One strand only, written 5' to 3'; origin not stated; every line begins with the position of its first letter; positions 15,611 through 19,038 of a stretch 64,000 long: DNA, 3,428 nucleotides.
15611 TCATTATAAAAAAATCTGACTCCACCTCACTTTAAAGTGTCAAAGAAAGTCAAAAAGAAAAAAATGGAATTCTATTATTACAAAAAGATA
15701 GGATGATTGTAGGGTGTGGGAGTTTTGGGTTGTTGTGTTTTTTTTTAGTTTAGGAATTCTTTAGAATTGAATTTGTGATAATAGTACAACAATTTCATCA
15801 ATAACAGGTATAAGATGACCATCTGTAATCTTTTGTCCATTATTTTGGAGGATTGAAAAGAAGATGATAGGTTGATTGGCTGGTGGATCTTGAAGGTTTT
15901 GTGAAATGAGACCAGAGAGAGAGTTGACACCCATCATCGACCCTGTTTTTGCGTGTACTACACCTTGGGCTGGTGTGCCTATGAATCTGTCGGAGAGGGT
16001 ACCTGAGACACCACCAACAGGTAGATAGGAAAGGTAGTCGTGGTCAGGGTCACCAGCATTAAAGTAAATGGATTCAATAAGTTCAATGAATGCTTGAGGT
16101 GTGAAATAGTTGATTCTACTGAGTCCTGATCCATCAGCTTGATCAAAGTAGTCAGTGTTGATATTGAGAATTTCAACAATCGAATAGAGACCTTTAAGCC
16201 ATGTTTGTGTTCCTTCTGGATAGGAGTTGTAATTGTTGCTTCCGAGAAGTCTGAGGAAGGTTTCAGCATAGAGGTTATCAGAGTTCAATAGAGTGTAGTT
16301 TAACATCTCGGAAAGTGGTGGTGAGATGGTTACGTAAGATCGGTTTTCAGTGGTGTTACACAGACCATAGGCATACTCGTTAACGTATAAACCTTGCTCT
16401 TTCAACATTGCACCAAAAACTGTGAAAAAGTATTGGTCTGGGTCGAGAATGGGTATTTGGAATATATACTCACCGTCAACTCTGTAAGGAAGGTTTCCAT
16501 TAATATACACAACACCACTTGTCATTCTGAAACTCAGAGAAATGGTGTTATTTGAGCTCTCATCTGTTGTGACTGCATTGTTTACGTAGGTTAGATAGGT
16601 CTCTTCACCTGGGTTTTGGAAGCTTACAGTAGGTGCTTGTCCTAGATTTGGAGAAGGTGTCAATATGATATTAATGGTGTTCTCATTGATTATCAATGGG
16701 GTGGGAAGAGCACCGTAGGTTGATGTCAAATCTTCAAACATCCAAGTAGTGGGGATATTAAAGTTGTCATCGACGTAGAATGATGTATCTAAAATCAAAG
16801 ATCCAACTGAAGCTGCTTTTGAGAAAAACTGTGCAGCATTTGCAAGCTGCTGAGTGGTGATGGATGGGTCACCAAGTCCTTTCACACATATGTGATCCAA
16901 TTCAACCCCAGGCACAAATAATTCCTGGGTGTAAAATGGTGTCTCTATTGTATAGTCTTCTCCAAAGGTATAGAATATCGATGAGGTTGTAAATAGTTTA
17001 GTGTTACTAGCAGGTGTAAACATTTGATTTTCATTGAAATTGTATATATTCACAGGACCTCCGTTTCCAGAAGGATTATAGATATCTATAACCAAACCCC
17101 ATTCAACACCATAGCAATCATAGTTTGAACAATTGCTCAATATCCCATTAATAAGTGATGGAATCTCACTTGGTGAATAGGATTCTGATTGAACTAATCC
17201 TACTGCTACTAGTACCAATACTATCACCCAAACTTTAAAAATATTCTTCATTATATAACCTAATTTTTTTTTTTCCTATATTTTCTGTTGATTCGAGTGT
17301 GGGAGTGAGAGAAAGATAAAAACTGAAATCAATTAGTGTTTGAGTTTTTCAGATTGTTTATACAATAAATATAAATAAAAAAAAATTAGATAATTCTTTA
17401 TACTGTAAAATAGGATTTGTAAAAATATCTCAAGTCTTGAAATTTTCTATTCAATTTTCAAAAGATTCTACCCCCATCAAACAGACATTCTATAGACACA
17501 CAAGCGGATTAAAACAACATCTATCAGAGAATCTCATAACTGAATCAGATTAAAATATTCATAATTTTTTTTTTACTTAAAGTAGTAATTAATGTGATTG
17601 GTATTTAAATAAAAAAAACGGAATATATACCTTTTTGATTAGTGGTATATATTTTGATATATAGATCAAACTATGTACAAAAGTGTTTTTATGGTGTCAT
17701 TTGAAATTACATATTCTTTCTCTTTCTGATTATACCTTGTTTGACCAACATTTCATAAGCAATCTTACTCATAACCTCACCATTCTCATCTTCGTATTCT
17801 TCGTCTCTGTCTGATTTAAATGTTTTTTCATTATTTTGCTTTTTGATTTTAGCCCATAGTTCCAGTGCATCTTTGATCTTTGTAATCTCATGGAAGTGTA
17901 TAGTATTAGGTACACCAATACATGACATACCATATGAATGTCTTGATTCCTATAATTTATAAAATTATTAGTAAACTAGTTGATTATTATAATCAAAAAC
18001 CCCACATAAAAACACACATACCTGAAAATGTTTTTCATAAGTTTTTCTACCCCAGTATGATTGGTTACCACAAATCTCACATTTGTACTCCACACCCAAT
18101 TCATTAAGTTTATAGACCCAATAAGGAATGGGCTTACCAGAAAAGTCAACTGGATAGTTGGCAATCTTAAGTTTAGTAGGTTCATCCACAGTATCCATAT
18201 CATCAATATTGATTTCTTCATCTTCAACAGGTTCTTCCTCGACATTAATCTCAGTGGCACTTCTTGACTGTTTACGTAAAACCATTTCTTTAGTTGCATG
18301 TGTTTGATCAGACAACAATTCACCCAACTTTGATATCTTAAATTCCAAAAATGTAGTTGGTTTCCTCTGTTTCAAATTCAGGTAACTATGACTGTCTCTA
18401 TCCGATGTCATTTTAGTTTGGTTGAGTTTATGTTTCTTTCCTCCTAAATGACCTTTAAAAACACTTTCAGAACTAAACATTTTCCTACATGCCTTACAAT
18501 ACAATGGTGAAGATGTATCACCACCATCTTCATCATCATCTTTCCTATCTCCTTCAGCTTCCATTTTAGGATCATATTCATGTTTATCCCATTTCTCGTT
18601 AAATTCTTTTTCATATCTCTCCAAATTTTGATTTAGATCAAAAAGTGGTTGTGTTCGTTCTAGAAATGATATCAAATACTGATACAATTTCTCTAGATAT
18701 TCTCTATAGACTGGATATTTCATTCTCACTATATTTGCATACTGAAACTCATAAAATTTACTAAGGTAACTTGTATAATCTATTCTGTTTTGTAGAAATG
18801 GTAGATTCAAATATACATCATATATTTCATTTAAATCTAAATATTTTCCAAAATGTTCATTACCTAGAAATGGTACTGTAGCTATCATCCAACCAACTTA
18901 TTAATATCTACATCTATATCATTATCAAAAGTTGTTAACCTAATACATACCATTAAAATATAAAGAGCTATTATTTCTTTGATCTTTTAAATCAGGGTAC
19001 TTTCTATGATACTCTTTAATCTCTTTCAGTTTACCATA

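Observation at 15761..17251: Bacterial-type PBP4 (peptidase S13) D,D-carboxypeptidase with eukaryotic secretion signal, a likely horizontally acquired peptidoglycan-acting enzyme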

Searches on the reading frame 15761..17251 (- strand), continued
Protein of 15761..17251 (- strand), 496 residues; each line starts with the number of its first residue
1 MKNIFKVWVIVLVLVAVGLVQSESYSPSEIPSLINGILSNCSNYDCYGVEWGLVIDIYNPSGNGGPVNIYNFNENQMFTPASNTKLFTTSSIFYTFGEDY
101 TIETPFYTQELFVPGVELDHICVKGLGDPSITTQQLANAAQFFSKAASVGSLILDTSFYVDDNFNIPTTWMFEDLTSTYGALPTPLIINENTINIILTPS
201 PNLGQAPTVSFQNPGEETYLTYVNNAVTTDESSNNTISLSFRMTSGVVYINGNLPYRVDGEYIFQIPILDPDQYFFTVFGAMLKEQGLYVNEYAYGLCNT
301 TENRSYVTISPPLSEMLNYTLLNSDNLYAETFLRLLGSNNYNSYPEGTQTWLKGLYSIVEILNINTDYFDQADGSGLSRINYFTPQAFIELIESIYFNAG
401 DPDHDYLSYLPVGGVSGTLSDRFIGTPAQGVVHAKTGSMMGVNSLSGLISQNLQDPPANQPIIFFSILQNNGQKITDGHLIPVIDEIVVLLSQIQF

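Call 58: fold_search(model_id=the predicted structure, library=pdb)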
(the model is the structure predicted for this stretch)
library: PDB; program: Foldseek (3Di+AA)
matches with E <= 10: 803; with E <= 0.001: 70
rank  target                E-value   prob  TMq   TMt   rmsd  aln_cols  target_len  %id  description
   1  1w5d                  3.5e-38  1.00  0.79  0.86   3.2       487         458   26  Crystal structure of PBP4a from Bacillus subtilis (released 2005-12-07)
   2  1w79_A                1.7e-37  1.00  0.81  0.86   2.9       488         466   25  Crystal structure of the DD-transpeptidase-carboxypeptidase from Actinomadura R39 (released 2005-06-28)
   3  1w79_B                1.4e-36  1.00  0.81  0.86   2.9       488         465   25  Crystal structure of the DD-transpeptidase-carboxypeptidase from Actinomadura R39 (released 2005-06-28)
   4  4b4z_D                4.6e-36  1.00  0.79  0.84   3.0       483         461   25  Crystal structure of a complex between Actinomadura R39 DD-peptidase and a sulfonamide boronate inhibitor (released 2013-08-21)
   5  2ex6                  1.4e-35  1.00  0.72  0.79   4.4       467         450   22  Crystal structure of penicillin binding protein 4 (dacB) from Escherichia coli, complexed with ampicillin (released 2006-06-13)
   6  2ex9                  1.7e-35  1.00  0.71  0.79   4.3       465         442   22  Crystal structure of penicillin binding protein 4 (dacB) from Escherichia coli, complexed with penicillin-V (released 2006-06-13)
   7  2ex2                  3.8e-35  1.00  0.73  0.79   4.4       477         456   22  Crystal structure of penicillin binding protein 4 (dacB) from Escherichia coli (released 2006-06-13)
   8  2exa                  3.8e-35  1.00  0.69  0.77   4.4       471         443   22  Crystal structure of penicillin binding protein 4 (dacB) from Escherichia coli, complexed with FAROM (released 2006-06-13)
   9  2exb                  3.1e-34  1.00  0.71  0.78   4.5       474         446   21  Crystal structure of penicillin binding protein 4 (dacB) from Escherichia coli, complexed with FLOMOX (released 2006-06-13)
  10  3a3d_A                1.7e-32  1.00  0.69  0.75   4.5       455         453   22  Crystal structure of penicillin binding protein 4 (dacB) from Haemophilus influenzae (released 2009-12-22)
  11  3a3e_B                3.4e-29  1.00  0.66  0.75   5.3       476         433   21  Crystal structure of penicillin binding protein 4 (dacB) from Haemophilus influenzae, complexed with novel beta-lactam (released 2009-12-22)
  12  3a3e_A                2.0e-28  1.00  0.67  0.75   5.0       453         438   22  Crystal structure of penicillin binding protein 4 (dacB) from Haemophilus influenzae, complexed with novel beta-lactam (released 2009-12-22)
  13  5cer_K                1.1e-14  1.00  0.51  0.61   9.0       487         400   14  Bd0816 Predatory Endopeptidase from Bdellovibrio bacteriovorus in complex with immunity protein Bd3460 (released 2015-12-09)
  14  5cer_A                1.9e-14  1.00  0.51  0.62   8.9       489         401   14  Bd0816 Predatory Endopeptidase from Bdellovibrio bacteriovorus in complex with immunity protein Bd3460 (released 2015-12-09)
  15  5cec_A                2.3e-14  1.00  0.47  0.57   9.7       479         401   15  Bd3459 Predatory Endopeptidase from Bdellovibrio bacteriovorus in complex with immunity protein Bd3460 (released 2015-12-09)
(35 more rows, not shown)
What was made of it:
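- On Bdellovibrio-type predatory PBP4 endopeptidases (Bd3459/Bd0816): TM is 0.47-0.62, identity 14-16% and rmsd 8-11 A. The housekeeping PBP4 structures match far better (call 58).
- Closest known: Bdellovibrio bacteriovorus predatory DD-endopeptidases Bd3459/Bd0816. Same: The structural similarity is significant (Foldseek E about 1e-14; call 58).
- Closest known: Bdellovibrio bacteriovorus predatory DD-endopeptidases Bd3459/Bd0816. Different: The structural match is much weaker (TM 0.47-0.62, 14-16% identity, rmsd 8-11 A; call 58).
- Foldseek matches over about 487 columns: TM-score normalised by query 0.79-0.81 and by target 0.86 to 1w5d and 1w79; 0.69-0.73 and 0.77-0.79 to E. coli PBP4 (call 58). 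Structural similarity to the Bdellovibrio predatory endopeptidases Bd3459/Bd0816 is detectable (TM about 0.5-0.6; call 58). The model keeps the full three-domain housekeeping architecture rather than the truncated, open-cleft Bdellovibrio form (14-16% identity, rmsd 8-11 A; call 58).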

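Call 59: find_encoding_contigs(protein=P0160, flank=8000, max_places=1)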
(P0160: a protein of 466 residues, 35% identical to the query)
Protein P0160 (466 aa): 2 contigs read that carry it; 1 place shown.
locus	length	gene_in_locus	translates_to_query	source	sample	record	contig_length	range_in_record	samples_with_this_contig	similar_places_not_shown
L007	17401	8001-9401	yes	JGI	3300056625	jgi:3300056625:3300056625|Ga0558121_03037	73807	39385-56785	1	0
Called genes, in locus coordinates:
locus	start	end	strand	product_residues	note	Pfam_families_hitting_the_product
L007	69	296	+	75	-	-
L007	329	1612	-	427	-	-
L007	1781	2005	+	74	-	-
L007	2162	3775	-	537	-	-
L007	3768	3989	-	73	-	-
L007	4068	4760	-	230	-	PF00112:Peptidase_C1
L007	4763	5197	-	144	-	-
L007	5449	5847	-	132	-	-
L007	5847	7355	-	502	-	PF01266:DAO (weak), PF01593:Amino_oxidase, PF13450:NAD_binding_8, PF07156:Prenylcys_lyase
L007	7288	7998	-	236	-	-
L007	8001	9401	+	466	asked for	PF02113:Peptidase_S13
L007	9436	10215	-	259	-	PF04427:Brix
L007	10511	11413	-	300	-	-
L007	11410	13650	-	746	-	-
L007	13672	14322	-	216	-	PF02566:OsmC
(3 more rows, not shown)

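Call 60: find_encoding_contigs(protein=P0184, flank=8000, max_places=1)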
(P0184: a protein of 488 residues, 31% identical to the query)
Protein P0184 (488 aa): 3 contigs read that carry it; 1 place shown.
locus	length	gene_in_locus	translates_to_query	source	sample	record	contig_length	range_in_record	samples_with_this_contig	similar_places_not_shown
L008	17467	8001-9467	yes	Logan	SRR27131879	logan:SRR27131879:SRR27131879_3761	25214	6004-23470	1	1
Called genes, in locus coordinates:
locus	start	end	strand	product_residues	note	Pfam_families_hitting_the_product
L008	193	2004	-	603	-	PF00628:PHD, PF13831:PHD_2, PF13771:zf-HC5HC2H, PF13832:zf-HC5HC2H_2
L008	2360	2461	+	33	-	-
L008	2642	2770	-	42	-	-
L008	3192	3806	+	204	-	PF00596:Aldolase_II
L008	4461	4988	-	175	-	-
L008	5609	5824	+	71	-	-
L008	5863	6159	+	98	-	-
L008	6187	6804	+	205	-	-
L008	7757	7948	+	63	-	-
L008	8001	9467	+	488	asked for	PF02113:Peptidase_S13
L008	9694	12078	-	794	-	-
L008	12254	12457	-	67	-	-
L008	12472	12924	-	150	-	-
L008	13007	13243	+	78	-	-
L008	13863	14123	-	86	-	-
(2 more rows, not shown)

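Call 62: find_related_loci(query=A1, collection=genome_contigs, flank=1000)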
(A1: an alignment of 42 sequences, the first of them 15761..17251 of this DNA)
Query A1 (496 aa) in genome_contigs; peptide patterns used: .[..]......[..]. (x = any residue, [..] = any of these).
600 stretches matched a pattern (row limit reached: there are more); 590 encode a relative of the query (tblastn E <= 1e-3); the best 80 are kept; 80 distinct loci.
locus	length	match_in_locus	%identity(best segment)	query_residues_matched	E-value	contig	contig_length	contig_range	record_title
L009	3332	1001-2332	32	27-495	3e-64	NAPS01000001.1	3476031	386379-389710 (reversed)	Westiellopsis prolifica IICB1 scaffold_1, whole genome shotgun sequence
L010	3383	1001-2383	34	19-495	3e-64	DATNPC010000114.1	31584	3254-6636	MAG TPA_asm: Allocoleopsis sp. isolate SMAG_U16471 k141_775790, whole genome shotgun sequence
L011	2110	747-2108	32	7-495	1e-65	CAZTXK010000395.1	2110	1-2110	MAG TPA_asm: uncultured Dactylococcopsis sp. isolate SRP185896_co2_73 genome assembly, contig: NODE_105284_length_2110_c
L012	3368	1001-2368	31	20-495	1e-63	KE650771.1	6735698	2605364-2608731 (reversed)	Fischerella sp. PCC 9431 genomic scaffold Fis9431DRAFT_Scaffold1.2, whole genome shotgun sequence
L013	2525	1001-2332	32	27-495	5e-63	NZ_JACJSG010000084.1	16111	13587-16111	Anabaena azotica FACHB-119 contig84, whole genome shotgun sequence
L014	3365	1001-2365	31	23-495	2e-62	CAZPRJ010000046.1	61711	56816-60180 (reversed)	MAG TPA_asm: uncultured Microcoleus sp. isolate SRP063590_co1_133 genome assembly, contig: NODE_460_length_61711_cov_7.4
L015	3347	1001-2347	33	27-495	2e-62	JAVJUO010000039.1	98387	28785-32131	MAG: Coleofasciculus sp. C1-SOL-03 k141_722, whole genome shotgun sequence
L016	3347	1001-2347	31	21-495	7e-62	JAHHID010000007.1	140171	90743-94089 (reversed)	MAG: Spirirestis rafaelensis WJT71-NPBG6 JAESGY010000037.1, whole genome shotgun sequence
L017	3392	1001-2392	32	16-495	2e-61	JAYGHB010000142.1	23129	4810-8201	Halotia wernerae UHCC 0503 NODE_309_length_23129_cov_32.870460, whole genome shotgun sequence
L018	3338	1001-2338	31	22-495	6e-61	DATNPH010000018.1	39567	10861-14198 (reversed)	MAG TPA_asm: Coleofasciculaceae cyanobacterium isolate SMAG_U16476 k141_60923, whole genome shotgun sequence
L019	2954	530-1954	32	14-496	6e-61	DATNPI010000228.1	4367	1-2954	MAG TPA_asm: Coleofasciculaceae cyanobacterium isolate SMAG_U16477 k141_160379, whole genome shotgun sequence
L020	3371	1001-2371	32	21-495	5e-61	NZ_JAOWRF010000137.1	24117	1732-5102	Plectonema radiosum NIES-515 NODE_89_length_24117_cov_9.175823, whole genome shotgun sequence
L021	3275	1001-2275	34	49-495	1e-60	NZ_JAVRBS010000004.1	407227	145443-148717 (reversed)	MAG: Nostoc sp. ChiVER01 contig_4, whole genome shotgun sequence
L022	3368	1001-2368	33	19-489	1e-60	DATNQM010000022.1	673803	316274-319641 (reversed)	MAG TPA_asm: Halomicronema sp. isolate SMAG_U16507 k141_243130, whole genome shotgun sequence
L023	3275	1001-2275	32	49-495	1e-60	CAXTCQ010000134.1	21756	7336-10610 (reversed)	MAG TPA_asm: uncultured Calothrix sp. isolate public_SRR14722307_metawrap_bin.1 genome assembly, contig: public_SRR14722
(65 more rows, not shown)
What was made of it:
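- The genome scan used one peptide pattern, which may favour cyanobacteria (call 62).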

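Call 64: find_encoding_contigs(protein=P0006, flank=1000, max_places=1)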
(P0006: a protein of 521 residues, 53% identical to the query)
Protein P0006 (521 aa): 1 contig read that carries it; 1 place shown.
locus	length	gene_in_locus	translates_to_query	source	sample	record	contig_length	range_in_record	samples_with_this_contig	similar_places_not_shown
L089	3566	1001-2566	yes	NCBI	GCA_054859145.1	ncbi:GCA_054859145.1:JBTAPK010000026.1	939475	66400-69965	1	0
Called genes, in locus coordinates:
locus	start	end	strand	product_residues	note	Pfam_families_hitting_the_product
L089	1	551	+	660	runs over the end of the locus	PF17297:PEPCK_N, PF00821:PEPCK_GTP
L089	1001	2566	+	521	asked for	PF02113:Peptidase_S13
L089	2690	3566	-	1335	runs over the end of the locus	-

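Call 65: find_encoding_contigs(protein=P0005, flank=1000, max_places=1)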
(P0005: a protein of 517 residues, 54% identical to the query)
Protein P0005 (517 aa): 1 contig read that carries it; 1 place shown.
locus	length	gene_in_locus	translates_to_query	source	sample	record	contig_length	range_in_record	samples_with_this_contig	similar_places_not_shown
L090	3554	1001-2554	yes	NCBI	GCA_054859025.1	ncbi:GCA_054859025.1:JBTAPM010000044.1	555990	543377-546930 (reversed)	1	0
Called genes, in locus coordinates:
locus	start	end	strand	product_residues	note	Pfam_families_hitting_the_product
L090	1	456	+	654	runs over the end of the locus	PF17297:PEPCK_N, PF00821:PEPCK_GTP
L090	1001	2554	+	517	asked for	PF02113:Peptidase_S13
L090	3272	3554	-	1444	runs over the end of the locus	-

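Call 70: find_encoding_contigs(protein=P0028, flank=3000, max_places=1)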
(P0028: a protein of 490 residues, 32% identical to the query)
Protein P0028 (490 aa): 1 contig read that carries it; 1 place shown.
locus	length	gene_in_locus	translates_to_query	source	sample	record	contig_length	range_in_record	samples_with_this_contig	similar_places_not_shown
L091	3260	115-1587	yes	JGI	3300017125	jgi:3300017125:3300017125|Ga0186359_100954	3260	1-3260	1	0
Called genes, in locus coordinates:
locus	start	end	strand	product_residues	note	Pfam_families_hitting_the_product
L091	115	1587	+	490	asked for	PF02113:Peptidase_S13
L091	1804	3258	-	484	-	?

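Call 71: find_encoding_contigs(protein=P0014, flank=3000, max_places=1)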
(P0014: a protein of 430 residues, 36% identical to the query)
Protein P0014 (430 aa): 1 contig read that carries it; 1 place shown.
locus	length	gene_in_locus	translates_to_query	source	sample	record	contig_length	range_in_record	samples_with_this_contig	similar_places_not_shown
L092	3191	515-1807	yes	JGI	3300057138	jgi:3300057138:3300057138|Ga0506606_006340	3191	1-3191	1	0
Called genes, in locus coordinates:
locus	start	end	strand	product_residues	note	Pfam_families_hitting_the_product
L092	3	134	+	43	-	?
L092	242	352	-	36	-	-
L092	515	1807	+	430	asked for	PF02113:Peptidase_S13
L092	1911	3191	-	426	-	?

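Call 74: search_protein_families(library=pfam, proteins=[L091:1804-3258:-, L092:1911-3191:-], max_evalue=0.01)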
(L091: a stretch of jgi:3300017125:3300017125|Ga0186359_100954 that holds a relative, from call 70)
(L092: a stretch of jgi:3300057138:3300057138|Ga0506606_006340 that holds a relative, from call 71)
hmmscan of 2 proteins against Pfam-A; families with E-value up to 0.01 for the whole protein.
L091:1804-3258:- (484 aa): 2 families
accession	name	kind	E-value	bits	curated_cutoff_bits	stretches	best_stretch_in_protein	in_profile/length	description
PF06087.18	Tyr-DNA_phospho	-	1.7e-42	146.2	22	1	55-448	13-403/445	Tyrosyl-DNA phosphodiesterase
PF13091.12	PLDc_2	-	0.006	16.9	27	0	382-436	79-106/132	PLD-like domain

L092:1911-3191:- (426 aa): 4 families
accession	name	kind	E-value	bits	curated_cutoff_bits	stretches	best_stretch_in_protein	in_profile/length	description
PF12937.12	F-box-like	-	6.9e-19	67.8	24.3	2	130-166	2-38/47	F-box-like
PF00646.38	F-box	-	4.5e-15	55.3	20.5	2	129-167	1-39/43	F-box domain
PF01363.27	FYVE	-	3.6e-14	53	27.8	1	262-320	2-62/67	FYVE zinc finger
PF15966.10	F-box_4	-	1.1e-08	35.4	32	1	128-164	4-40/116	F-box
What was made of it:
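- All 4 unnamed cluster members I checked sit beside eukaryote-specific genes (calls 59, 60, 70, 71, 74).
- Tried and rejected: I judged eukaryotic or bacterial origin from neighbouring genes where contigs could be fetched (calls 59, 60, 70, 71, 74).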

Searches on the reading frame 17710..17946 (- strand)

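Call 74: search_protein_families(library=pfam, proteins=[window:17710-17946:-], max_evalue=0.01)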
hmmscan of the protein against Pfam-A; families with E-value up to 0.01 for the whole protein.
seq(79 aa): 1 family
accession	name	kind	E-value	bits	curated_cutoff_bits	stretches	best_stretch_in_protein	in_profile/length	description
PF11931.14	SF3a60_Prp9_C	-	2e-23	83.6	30.7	1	2-73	49-120/120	SF3a60/Prp9 C-terminal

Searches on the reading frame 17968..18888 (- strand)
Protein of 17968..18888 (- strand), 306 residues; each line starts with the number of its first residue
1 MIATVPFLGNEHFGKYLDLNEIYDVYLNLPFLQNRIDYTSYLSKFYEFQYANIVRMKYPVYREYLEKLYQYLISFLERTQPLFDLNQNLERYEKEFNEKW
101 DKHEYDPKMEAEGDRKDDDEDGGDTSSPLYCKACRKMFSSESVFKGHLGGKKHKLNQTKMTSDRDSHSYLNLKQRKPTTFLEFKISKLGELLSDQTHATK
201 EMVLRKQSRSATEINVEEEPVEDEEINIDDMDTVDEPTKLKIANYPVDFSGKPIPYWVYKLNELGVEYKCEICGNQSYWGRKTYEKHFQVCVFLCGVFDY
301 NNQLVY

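Call 40: search_protein_families(library=pfam, proteins=[window:17968-18888:-], max_evalue=0.001)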
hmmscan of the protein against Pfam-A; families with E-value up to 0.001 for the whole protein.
window:17968-18888:- (306 aa): 4 families
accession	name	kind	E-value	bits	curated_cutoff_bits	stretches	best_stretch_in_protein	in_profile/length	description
PF11931.14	SF3a60_Prp9_C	-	4.6e-21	76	30.7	1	244-290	1-47/120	SF3a60/Prp9 C-terminal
PF16837.10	SF3A3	-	2e-12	47.5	27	1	7-52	2-45/49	Pre-mRNA-splicing factor SF3A3, of SF3a complex, Prp9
PF12171.14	zf-C2H2_jaz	-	1.8e-09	38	22.6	1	129-154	2-27/27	Zinc-finger double-stranded RNA-binding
PF12874.13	zf-met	-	7.6e-09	36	21.2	1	129-153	1-25/25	Zinc-finger of C2H2 type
